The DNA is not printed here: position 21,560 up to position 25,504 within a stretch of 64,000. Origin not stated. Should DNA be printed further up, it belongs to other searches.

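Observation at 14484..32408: Family 2: three colinear 85-nt intergenic elements with a compensatory stem change (14484-14568 minus, 27634-27718, 32324-32408)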

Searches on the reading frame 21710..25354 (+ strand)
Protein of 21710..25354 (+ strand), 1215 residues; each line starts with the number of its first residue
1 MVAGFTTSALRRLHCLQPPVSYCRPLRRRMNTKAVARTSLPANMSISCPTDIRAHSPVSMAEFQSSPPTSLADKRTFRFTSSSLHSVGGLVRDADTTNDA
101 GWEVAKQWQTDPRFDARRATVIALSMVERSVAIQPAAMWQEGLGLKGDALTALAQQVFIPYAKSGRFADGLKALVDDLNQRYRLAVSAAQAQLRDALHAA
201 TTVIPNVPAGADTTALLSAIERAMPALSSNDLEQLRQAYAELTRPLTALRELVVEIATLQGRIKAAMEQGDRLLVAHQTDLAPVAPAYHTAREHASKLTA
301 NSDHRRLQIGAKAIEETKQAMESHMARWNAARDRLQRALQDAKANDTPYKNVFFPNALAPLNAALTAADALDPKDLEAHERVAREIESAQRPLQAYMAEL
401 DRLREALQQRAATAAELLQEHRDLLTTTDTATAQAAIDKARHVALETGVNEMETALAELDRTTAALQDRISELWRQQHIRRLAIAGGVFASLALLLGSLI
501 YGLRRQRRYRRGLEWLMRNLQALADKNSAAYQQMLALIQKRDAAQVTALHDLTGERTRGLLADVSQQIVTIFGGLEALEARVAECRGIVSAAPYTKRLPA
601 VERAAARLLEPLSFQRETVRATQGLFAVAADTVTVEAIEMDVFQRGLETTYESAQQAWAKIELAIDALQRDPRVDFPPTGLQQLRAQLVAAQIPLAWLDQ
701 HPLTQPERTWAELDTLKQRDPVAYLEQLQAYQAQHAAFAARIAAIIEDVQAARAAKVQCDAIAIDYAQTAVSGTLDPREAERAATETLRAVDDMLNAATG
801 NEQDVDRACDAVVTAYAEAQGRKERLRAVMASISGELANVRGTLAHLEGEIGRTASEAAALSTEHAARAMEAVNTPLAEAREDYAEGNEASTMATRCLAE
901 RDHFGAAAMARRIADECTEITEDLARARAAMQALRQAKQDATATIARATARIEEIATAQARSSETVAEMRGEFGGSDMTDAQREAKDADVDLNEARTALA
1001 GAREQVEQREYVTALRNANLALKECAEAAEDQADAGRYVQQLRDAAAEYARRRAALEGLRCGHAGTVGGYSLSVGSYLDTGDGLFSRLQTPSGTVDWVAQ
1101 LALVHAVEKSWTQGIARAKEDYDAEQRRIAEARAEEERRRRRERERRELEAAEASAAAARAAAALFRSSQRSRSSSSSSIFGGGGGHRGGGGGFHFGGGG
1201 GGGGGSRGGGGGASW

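Call 53: search_protein_families(library=pfam, proteins=[window:21710-25354:+], max_evalue=0.001)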
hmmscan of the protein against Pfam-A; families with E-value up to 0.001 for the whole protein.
window:21710-25354:+ (1215 aa): 1 family
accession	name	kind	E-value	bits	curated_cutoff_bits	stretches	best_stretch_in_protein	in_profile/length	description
PF04536.20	TPM_phosphatase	-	0.00038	20.9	22.1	0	95-180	42-124/125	TPM domain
